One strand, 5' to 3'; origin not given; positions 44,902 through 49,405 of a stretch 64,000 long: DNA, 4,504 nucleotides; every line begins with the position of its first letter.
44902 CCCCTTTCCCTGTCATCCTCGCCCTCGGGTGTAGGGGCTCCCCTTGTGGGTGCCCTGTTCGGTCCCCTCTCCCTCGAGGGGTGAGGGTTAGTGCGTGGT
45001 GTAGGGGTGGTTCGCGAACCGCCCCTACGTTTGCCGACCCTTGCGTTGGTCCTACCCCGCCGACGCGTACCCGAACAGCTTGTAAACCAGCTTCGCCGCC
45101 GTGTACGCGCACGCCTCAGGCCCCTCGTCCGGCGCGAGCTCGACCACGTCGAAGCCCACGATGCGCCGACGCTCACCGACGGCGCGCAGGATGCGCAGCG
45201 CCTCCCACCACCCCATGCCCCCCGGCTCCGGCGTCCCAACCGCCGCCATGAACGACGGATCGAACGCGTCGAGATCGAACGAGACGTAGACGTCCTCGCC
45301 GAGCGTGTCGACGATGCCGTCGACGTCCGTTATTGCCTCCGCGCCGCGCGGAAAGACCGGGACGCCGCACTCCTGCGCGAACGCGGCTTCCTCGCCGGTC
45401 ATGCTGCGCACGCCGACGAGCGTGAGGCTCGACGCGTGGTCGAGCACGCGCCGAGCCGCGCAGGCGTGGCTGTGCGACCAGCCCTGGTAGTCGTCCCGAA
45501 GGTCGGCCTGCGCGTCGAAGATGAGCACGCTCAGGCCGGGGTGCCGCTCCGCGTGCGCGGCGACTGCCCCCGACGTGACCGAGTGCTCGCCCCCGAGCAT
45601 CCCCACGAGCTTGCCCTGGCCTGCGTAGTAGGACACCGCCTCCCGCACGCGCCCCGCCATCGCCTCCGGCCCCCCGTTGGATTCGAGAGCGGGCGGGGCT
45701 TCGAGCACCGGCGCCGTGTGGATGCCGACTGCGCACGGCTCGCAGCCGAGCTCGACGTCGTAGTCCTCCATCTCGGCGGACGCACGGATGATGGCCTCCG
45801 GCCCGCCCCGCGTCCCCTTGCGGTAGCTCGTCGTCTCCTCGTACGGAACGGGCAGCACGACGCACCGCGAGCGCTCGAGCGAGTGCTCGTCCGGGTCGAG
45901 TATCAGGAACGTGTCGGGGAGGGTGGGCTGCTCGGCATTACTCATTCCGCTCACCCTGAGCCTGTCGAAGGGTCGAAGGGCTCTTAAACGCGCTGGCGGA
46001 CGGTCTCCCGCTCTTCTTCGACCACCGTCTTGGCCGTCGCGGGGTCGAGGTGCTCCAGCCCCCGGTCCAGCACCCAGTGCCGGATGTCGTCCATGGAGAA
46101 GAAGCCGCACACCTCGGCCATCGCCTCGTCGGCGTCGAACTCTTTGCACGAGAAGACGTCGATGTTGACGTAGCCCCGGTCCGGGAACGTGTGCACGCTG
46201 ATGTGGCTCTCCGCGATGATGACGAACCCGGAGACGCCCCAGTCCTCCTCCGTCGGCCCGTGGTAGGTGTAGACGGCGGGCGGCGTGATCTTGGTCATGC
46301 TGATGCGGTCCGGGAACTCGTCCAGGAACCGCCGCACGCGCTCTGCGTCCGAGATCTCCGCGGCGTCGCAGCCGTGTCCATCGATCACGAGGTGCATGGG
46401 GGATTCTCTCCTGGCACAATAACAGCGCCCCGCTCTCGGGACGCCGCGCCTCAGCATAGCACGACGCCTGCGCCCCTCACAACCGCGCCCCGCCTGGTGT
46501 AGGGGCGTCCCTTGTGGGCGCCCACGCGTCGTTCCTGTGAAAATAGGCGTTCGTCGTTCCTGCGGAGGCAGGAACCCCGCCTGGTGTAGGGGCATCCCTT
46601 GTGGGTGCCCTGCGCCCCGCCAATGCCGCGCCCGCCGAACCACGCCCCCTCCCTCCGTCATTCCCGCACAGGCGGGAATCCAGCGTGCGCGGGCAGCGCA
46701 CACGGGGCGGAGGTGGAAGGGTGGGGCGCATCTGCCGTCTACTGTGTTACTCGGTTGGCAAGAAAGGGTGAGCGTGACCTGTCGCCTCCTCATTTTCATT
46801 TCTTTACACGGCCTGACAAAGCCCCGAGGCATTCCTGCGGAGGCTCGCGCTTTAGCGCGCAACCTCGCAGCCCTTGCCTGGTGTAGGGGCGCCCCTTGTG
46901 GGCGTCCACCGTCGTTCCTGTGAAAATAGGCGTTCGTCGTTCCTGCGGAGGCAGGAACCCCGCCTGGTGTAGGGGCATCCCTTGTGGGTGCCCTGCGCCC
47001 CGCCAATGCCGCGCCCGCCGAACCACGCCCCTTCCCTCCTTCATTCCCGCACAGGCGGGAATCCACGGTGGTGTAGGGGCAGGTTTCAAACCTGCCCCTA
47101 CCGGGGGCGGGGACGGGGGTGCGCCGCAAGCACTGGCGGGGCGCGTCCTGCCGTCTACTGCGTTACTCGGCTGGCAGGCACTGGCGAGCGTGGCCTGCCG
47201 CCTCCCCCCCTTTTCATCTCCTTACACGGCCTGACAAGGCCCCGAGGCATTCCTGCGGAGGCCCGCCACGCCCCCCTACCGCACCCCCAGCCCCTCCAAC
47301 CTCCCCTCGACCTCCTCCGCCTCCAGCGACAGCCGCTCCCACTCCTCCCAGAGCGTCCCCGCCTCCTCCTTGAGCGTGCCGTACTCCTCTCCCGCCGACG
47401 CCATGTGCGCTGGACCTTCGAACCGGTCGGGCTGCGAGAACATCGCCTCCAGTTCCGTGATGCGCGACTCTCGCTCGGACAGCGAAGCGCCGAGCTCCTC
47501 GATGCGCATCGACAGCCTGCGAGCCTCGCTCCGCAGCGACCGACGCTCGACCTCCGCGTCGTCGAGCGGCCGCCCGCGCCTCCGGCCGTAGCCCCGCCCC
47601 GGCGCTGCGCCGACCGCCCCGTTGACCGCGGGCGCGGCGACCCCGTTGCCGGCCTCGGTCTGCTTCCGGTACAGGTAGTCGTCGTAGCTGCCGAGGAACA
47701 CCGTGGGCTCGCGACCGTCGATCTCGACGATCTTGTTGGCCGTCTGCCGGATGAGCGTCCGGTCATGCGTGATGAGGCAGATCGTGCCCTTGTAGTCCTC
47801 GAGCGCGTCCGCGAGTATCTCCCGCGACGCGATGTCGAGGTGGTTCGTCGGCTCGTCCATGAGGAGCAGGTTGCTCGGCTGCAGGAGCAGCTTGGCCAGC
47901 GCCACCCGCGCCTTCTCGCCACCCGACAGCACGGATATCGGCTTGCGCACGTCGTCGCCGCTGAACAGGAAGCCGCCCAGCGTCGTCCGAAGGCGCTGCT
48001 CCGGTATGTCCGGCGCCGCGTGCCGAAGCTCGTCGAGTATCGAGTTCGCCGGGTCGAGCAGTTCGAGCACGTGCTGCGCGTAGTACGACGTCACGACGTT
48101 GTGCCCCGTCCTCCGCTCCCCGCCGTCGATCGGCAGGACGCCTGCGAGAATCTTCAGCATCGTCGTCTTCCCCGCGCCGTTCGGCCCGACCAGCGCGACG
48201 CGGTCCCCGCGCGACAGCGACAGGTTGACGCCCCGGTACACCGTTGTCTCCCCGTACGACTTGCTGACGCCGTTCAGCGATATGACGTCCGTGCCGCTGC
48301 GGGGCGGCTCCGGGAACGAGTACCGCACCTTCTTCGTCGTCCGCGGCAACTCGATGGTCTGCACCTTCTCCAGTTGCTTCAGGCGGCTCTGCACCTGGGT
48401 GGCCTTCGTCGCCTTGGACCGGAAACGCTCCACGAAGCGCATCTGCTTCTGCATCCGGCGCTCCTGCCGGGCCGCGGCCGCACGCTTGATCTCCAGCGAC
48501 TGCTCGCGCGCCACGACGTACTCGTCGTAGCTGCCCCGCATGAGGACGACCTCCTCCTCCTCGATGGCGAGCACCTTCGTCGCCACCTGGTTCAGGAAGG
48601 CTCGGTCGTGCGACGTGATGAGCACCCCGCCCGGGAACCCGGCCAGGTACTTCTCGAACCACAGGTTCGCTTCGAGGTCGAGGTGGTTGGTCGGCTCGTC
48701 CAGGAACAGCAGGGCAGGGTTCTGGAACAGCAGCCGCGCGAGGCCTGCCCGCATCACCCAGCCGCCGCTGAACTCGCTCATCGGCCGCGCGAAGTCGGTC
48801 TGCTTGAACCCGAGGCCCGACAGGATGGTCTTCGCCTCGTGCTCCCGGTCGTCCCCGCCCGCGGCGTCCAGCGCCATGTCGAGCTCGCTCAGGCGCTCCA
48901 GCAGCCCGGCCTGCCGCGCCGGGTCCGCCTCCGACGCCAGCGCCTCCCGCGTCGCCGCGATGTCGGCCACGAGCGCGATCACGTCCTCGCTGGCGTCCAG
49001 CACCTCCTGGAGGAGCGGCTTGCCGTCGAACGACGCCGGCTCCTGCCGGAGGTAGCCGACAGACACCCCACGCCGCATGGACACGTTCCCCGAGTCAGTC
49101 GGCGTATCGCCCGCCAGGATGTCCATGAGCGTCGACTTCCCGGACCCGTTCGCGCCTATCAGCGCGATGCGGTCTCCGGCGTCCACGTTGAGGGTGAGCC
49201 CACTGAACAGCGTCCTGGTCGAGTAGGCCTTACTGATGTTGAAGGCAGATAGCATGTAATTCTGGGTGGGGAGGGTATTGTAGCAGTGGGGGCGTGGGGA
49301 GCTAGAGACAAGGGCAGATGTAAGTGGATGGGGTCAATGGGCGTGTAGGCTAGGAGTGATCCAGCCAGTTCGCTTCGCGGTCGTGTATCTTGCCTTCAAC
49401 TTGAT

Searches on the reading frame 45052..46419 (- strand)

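Call 52: search_protein_families(library=pfam, proteins=[window:45052-46419:-], max_evalue=0.001)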
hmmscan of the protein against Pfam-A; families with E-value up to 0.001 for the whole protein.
window:45052-46419:- (455 aa): 1 family
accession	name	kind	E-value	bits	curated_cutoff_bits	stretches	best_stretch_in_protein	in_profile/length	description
PF00491.26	Arginase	-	2.3e-57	195.1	22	1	185-449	2-279/280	Arginase family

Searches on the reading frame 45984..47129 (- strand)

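Call 52: search_protein_families(library=pfam, proteins=[window:45984-47129:-], max_evalue=0.001)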
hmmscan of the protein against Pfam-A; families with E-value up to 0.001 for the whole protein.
window:45984-47129:- (381 aa): 1 family
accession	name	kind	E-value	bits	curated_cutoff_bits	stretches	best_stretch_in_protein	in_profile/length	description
PF02675.21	AdoMet_dc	-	1.7e-26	93.1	25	1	246-357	1-107/107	S-adenosylmethionine decarboxylase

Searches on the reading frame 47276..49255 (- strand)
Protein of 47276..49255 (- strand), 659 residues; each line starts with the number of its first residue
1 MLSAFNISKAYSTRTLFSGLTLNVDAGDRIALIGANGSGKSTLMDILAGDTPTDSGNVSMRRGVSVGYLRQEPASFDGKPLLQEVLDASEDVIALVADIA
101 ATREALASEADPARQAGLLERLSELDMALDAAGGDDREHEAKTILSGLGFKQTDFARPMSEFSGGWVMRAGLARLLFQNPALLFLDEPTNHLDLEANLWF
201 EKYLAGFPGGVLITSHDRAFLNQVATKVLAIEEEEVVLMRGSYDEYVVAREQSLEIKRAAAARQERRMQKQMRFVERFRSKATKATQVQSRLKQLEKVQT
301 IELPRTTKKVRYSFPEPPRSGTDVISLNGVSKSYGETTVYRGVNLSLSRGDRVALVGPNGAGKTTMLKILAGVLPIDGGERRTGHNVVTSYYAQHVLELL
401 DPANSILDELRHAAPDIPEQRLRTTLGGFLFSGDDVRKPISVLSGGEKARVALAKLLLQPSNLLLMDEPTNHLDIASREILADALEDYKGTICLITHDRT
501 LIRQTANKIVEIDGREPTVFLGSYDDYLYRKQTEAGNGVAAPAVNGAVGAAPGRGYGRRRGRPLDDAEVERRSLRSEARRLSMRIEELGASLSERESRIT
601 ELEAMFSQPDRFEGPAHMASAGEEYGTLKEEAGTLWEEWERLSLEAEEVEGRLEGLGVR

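Call 52: search_protein_families(library=pfam, proteins=[window:47276-49255:-], max_evalue=0.001)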
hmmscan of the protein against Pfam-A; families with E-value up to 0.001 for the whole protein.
window:47276-49255:- (659 aa): 22 families
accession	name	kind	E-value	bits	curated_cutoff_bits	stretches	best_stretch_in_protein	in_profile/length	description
PF00005.33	ABC_tran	-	5e-47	160.4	25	2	18-190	2-137/137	ABC transporter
PF12848.13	ABC_tran_Xtn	-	2.6e-19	69.5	25.9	1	231-310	3-83/85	ABC transporter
PF13304.12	AAA_21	-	4.1e-19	70.2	27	2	31-60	3-44/304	AAA domain, putative AbiEii toxin, Type IV TA system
PF02463.25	SMC_N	-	3.7e-12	46.6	40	1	442-512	136-211/220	RecF/RecN/SMC N terminal domain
PF13555.12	AAA_29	-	1.9e-09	37.6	27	1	17-45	12-40/61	P-loop containing region of AAA domain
PF13521.12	AAA_28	-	1.1e-08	36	27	0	352-402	1-42/164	AAA domain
PF13191.12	AAA_16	-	2.7e-06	28.4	32.6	0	351-486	25-157/167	AAA ATPase domain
PF16326.10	ABC_tran_CTD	-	1.6e-05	25.5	32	1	583-643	8-68/69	ABC transporter C-terminal domain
PF13175.12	AAA_15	-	4e-05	23.8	32.1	0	31-47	27-43/374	AAA ATPase domain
PF05496.18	RuvB_N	-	4.3e-05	23.8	27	0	351-373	34-56/159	Holliday junction DNA helicase RuvB P-loop domain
PF13476.12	AAA_23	-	6.1e-05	24.2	27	0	353-372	22-41/201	AAA domain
PF02367.23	TsaE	-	7e-05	23.2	26.6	0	346-378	17-49/128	Threonylcarbamoyl adenosine biosynthesis protein TsaE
PF13604.12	AAA_30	-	8.8e-05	22.8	27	0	350-378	17-46/191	AAA domain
PF13401.12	AAA_22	-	0.00014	22.6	27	0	353-416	8-64/130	AAA domain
PF13481.12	AAA_25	-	0.00016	21.8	27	0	347-367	30-50/195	AAA domain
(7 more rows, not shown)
